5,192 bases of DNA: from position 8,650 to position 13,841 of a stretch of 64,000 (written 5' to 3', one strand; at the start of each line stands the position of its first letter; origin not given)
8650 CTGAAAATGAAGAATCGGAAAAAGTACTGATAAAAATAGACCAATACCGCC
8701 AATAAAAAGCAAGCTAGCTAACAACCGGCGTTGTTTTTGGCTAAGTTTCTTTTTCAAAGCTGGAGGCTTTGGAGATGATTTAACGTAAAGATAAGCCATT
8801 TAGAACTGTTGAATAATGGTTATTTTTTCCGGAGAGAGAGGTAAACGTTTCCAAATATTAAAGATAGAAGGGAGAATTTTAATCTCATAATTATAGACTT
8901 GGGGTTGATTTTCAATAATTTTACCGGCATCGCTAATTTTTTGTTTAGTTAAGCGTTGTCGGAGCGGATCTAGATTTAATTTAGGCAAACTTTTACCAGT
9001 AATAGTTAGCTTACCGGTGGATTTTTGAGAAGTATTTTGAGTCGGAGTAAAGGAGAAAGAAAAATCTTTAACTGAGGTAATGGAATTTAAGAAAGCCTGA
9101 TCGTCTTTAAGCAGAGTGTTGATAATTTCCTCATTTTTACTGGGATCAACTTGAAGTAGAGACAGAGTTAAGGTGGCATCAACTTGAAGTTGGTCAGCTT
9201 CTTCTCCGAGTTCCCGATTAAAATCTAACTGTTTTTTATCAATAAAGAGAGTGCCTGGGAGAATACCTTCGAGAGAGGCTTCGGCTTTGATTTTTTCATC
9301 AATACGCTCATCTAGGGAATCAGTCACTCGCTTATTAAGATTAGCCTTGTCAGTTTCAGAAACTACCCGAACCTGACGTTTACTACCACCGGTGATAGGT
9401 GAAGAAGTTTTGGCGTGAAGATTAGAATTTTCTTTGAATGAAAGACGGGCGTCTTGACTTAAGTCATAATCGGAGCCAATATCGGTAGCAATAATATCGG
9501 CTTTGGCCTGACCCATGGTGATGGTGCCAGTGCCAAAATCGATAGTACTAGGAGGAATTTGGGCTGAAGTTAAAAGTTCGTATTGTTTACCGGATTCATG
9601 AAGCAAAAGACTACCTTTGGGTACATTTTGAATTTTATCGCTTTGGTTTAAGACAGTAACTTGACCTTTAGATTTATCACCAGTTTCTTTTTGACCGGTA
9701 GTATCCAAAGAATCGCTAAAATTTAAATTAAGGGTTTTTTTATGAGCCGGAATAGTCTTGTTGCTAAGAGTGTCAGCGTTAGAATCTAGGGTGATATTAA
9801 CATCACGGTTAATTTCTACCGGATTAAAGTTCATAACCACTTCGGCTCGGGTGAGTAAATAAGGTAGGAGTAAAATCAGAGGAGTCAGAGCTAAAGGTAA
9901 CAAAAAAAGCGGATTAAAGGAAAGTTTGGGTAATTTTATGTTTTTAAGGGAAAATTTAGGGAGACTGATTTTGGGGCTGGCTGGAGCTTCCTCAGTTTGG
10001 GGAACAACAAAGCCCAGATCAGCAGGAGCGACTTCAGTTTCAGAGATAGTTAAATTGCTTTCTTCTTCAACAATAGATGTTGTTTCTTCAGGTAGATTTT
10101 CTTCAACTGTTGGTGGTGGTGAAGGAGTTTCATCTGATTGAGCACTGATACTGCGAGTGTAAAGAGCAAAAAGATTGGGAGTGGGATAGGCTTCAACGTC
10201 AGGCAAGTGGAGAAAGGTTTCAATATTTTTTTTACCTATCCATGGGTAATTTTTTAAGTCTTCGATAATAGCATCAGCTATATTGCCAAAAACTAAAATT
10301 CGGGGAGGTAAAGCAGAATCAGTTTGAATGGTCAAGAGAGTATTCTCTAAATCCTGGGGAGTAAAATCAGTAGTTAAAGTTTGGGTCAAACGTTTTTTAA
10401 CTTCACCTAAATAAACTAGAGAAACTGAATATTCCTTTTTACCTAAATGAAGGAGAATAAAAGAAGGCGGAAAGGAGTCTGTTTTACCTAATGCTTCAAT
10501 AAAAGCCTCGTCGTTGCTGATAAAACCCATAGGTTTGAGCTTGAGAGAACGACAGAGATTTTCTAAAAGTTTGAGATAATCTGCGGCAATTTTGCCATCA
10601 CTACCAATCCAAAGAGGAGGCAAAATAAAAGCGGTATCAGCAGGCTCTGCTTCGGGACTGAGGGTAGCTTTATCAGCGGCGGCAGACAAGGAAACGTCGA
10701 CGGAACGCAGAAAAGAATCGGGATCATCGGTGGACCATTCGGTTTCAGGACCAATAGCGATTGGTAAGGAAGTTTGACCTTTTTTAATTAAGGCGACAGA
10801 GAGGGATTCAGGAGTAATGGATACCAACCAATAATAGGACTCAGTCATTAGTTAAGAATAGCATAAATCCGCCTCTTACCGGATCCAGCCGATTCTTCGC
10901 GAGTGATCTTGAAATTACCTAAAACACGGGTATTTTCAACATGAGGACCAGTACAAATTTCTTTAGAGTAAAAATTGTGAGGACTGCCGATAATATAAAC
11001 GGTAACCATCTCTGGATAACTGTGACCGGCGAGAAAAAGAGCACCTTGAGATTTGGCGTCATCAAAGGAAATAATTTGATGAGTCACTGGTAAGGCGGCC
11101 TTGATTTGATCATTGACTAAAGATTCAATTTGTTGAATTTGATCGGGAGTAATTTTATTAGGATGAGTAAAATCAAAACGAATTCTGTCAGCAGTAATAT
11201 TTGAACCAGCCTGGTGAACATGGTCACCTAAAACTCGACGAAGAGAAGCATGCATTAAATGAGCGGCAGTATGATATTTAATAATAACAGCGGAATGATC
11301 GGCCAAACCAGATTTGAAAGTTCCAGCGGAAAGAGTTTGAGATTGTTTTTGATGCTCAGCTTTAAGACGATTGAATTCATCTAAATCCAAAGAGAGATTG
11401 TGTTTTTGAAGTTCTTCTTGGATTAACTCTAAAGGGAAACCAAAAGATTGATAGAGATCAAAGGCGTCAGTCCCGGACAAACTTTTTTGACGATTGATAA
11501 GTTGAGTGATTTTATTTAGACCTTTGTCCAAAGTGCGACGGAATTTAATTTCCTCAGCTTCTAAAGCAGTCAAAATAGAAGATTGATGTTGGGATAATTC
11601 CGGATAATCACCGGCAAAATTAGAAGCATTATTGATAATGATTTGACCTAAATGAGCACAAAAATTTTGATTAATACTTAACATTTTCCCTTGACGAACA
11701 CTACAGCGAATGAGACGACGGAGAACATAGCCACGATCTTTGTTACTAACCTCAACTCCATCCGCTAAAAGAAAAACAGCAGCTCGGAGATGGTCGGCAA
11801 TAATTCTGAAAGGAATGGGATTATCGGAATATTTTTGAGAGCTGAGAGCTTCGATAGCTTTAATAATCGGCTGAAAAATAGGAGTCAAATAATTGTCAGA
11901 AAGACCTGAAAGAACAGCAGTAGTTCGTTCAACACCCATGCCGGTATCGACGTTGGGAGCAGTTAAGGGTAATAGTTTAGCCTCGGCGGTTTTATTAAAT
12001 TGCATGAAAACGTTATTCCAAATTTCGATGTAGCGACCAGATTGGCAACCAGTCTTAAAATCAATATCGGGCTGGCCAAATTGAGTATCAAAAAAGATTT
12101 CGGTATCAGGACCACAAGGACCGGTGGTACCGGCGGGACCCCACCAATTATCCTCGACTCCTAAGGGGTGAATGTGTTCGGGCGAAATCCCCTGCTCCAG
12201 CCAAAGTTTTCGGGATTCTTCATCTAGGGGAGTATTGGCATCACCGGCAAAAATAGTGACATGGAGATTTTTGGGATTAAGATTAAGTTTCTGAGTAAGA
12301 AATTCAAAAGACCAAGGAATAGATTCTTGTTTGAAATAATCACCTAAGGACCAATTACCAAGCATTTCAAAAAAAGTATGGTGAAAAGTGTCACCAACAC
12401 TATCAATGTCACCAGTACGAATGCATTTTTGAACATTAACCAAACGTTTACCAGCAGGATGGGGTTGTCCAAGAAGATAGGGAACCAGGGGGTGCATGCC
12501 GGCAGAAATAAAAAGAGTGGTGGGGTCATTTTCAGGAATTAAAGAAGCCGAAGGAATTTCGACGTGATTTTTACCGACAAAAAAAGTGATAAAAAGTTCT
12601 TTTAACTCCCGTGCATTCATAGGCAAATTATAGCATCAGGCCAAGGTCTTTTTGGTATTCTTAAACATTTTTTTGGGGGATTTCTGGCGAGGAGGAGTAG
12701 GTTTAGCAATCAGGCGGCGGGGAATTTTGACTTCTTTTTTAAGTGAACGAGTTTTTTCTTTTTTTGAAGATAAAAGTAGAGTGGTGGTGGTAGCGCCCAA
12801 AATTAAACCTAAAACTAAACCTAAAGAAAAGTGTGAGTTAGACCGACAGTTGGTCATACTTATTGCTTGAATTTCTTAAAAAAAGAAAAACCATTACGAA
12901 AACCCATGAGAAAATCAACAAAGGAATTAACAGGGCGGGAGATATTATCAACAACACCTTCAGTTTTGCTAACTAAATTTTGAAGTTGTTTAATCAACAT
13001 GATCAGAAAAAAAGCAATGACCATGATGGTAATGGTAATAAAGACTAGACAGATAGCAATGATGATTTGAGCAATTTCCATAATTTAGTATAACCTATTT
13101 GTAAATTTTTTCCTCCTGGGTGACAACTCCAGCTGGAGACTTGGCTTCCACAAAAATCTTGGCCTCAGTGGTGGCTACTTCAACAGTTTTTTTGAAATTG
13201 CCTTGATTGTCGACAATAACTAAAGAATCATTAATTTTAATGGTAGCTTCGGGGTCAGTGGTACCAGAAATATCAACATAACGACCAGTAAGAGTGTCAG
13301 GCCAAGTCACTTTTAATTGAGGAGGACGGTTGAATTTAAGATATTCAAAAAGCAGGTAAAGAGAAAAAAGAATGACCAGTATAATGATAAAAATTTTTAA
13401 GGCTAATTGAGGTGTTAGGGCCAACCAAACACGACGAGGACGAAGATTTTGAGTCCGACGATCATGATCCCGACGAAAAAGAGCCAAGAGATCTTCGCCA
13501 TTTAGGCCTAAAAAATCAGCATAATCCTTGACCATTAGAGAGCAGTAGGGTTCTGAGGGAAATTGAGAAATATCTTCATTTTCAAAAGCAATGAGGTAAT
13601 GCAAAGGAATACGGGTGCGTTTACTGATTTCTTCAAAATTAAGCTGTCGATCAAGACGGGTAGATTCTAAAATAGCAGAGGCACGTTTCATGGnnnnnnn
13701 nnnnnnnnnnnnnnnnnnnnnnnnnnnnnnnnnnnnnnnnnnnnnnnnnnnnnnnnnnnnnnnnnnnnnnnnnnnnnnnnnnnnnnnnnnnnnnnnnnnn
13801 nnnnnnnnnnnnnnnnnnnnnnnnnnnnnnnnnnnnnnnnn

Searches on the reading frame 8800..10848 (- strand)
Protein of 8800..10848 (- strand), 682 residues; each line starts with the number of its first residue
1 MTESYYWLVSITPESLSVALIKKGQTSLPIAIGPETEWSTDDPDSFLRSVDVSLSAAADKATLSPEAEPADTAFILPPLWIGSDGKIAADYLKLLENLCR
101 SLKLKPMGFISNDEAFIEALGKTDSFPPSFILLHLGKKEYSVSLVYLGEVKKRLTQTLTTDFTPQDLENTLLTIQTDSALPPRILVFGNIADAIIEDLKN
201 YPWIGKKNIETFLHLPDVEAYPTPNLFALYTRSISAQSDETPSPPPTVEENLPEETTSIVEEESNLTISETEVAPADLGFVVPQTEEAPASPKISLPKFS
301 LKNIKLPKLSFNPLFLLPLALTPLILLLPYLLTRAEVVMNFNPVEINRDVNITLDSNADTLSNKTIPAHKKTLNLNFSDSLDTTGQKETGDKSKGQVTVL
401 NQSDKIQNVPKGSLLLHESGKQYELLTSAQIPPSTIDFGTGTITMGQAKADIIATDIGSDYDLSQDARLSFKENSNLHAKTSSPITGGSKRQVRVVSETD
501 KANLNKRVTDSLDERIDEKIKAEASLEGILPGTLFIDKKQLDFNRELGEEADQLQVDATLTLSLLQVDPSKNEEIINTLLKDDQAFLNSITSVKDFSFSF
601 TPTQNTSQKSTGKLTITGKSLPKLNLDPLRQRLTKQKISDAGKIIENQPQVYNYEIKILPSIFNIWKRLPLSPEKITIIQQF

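Call 3: search_protein_families(library=pfam, proteins=[window:8800-10848:-], max_evalue=0.01)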
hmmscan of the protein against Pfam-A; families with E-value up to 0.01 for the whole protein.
window:8800-10848:- (682 aa): 0 families

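Call 4: search_protein_families(library=ncbifam, proteins=[window:8800-10848:-], max_evalue=0.01)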
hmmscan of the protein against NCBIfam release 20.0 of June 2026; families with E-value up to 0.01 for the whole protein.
window:8800-10848:- (682 aa): 0 families

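Call 32: search_solved_structures(query=window:8800-10848:-, max_evalue=1)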
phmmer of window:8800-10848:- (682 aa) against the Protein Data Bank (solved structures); distinct sequences matched with E-value up to 1: 0.

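Call 49: search_solved_structures(query=A4, max_evalue=10)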
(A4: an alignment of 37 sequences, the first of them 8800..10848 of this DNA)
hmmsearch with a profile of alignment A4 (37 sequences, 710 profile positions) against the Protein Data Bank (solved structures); distinct sequences matched with E-value up to 10: 1.
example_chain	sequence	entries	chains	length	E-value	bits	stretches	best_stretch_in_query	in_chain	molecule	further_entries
2v66_B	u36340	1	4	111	0.97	11.1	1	524-602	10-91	NUCLEAR DISTRIBUTION PROTEIN NUDE-LIKE 1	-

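Call 50: search_protein_families(library=pfam, alignment_id=A4, max_evalue=1)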
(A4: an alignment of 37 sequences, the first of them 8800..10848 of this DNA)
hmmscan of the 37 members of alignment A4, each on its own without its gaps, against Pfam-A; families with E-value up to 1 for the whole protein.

A. member 1, window:8800-10848:- (682 aa): 2 families
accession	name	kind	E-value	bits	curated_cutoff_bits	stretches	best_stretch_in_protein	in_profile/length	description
PF03289.18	Pox_I1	-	0.039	13.6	25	1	564-598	146-180/307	Poxvirus protein I1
PF13887.11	MYRF_ICA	-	0.11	12.2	24.1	1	507-521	21-35/36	Myelin regulatory factor ICA domain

B. families by the number of members that match (of 37 scanned): 29 families (the first 25 are shown)
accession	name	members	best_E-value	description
PF04865.19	Baseplate_J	10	5.9e-05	Baseplate J-like protein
PF13887.11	MYRF_ICA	2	0.025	Myelin regulatory factor ICA domain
PF03289.18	Pox_I1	2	0.029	Poxvirus protein I1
PF01466.24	Skp1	2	0.15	Skp1 family, dimerisation domain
PF23314.1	TASOR_alpha-beta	1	0.012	TASOR alpha/beta domain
PF21652.2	YDR124W_N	1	0.013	YDR124W, N-terminal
PF21110.3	GlxA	1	0.021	GlxA beta barrel domain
PF00932.25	LTD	1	0.026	Lamin Tail Domain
PF08567.17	PH_TFIIH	1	0.027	TFIIH p62 subunit, N-terminal domain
PF14121.12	Porin_10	1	0.032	Putative porin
PF20215.3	DUF6575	1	0.053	Family of unknown function (DUF6575)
PF13131.11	DUF3951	1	0.06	Protein of unknown function (DUF3951)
PF08476.15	VD10_N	1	0.064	Viral D10 N-terminal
PF16269.10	DUF4922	1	0.064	Domain of unknown function (DUF4922)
PF10042.14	DUF2278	1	0.081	Uncharacterized conserved protein (DUF2278)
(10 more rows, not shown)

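Call 65: search_protein_families(library=phrogs, alignment_id=A4, max_evalue=0.01)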
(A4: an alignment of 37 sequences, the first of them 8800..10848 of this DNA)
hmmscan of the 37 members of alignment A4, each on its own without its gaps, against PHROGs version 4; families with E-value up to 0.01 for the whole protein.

A. member 1, window:8800-10848:- (682 aa): 1 family
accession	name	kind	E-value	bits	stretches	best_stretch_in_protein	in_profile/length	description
phrog_6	-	tail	0.0049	16.6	1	390-465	148-209/548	baseplate wedge subunit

B. families by the number of members that match (of 37 scanned): 2 families
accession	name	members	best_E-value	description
phrog_6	-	12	1.3e-06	baseplate wedge subunit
phrog_1369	-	2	0.0049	baseplate protein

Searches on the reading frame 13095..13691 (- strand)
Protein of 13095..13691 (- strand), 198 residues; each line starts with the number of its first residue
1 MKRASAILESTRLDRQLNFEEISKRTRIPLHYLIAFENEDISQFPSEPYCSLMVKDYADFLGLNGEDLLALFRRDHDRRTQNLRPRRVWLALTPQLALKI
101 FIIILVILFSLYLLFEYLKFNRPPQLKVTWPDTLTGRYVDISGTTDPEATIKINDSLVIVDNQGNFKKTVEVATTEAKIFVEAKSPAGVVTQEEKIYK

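Call 9: search_protein_families(library=pfam, proteins=[window:13095-13691:-], max_evalue=0.01)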
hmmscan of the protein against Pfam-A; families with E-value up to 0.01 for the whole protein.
window:13095-13691:- (198 aa): 3 families
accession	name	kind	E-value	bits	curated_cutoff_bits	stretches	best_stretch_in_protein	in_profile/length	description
PF13413.12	HTH_25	-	5.6e-16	58.6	24.6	1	8-67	2-61/62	Helix-turn-helix domain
PF09136.16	Glucodextran_B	-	6.3e-06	26.5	27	1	124-193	1-75/83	Glucodextranase, domain B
PF12844.13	HTH_19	-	1.2e-05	25.5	30.2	1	8-70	4-60/64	Helix-turn-helix domain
